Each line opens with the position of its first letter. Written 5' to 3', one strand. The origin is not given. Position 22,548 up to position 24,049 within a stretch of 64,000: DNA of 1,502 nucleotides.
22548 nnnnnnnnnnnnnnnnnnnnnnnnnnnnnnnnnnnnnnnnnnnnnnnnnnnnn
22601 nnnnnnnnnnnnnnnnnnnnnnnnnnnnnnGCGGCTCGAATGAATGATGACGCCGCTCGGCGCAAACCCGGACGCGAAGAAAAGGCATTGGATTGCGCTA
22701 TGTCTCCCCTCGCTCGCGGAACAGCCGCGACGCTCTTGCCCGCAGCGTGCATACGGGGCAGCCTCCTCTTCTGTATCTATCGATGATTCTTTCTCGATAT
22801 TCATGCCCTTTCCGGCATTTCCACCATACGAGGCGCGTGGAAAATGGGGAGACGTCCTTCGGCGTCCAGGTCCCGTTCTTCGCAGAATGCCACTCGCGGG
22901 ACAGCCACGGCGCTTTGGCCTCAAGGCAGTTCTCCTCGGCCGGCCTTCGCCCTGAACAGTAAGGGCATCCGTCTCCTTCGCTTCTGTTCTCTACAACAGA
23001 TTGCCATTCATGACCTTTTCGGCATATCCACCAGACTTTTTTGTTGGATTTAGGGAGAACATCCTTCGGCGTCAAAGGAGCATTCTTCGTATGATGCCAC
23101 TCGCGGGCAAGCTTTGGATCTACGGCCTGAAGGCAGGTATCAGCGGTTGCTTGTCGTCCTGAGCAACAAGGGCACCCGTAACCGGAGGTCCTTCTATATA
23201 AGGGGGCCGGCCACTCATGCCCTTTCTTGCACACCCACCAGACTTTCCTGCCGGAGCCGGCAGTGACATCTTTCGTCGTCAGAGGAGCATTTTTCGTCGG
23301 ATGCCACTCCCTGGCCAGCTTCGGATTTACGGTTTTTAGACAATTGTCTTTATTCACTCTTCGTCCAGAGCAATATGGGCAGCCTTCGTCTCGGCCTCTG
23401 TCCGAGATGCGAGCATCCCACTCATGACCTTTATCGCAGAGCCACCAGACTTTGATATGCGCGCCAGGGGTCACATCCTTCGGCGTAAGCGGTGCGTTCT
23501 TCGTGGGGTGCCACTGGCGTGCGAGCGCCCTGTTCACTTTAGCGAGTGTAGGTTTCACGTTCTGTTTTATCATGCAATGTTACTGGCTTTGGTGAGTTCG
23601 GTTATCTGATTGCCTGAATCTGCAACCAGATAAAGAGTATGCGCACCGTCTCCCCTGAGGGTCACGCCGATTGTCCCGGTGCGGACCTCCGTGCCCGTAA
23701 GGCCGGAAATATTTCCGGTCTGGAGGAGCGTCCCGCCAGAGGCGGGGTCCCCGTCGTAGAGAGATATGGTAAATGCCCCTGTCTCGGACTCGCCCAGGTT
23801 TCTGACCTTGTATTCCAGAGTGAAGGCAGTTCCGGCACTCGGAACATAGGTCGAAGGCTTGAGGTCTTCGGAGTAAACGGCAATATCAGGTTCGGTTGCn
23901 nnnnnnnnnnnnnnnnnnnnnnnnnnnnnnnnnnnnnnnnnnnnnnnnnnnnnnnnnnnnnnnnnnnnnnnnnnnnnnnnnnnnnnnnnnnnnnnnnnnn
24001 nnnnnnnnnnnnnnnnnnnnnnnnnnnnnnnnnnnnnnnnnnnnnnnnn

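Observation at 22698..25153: Truncated giant-protein paralog translationally coupled (ATGA overlap) to a four-repeat zinc-ribbon protein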

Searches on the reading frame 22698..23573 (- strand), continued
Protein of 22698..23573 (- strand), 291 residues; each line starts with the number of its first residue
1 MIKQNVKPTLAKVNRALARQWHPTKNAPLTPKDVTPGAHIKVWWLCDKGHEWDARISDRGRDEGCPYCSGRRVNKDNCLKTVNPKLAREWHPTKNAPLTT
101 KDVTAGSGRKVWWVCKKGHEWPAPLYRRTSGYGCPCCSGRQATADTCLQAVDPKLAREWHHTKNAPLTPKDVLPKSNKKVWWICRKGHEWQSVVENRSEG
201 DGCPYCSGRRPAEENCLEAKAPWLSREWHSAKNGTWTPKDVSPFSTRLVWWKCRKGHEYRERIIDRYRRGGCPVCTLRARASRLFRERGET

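Call 82: find_encoding_contigs(protein=P0049, flank=8000, max_places=2)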
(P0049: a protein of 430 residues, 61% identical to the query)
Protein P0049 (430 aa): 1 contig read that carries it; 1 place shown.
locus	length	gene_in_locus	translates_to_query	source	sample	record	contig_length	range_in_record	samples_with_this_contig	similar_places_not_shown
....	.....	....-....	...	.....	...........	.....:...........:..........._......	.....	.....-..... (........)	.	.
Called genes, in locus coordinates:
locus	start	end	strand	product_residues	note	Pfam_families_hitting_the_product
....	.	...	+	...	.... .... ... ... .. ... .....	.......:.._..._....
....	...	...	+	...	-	-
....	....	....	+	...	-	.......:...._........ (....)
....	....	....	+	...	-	-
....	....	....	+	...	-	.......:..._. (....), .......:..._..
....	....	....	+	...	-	-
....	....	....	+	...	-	-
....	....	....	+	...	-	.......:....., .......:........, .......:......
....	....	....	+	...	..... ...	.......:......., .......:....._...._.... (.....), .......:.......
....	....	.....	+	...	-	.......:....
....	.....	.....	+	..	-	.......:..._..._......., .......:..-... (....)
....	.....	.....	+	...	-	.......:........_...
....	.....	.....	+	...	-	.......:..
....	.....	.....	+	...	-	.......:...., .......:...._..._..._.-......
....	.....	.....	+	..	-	-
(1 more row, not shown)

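Call 83: find_encoding_contigs(protein=P0005, flank=7000, max_places=2)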
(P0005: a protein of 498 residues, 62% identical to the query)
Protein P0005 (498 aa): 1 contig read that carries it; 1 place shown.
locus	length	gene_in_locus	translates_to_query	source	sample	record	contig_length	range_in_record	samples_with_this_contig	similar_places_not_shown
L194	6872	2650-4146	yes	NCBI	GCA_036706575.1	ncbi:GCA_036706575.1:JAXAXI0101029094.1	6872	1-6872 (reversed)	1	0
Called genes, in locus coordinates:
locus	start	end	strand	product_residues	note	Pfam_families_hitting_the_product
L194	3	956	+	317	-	?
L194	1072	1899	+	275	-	PF04471:Mrr_cat, PF22722:NA-iREase1 (weak), PF01396:Zn_ribbon_Top1 (weak)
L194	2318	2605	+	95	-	PF00216:Bac_DNA_binding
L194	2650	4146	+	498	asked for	PF14311:DUF4379, PF22152:Permu_RdRp_palm (faint), PF14311:DUF4379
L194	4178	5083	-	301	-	PF00990:GGDEF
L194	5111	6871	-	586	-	?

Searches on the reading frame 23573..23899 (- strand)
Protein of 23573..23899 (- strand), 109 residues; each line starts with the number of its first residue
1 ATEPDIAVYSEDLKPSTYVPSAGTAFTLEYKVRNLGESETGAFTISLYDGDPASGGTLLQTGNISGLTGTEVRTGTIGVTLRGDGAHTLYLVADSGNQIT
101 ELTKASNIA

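Call 68: search_protein_families(library=pfam, proteins=[window:23573-23899:-], max_evalue=0.01)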
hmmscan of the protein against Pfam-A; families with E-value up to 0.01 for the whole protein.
seq(109 aa): 1 family
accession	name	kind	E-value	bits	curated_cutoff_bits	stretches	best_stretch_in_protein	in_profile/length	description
PF07705.17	CARDB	-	5.5e-12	46.2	22.7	1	4-107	2-97/101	CARDB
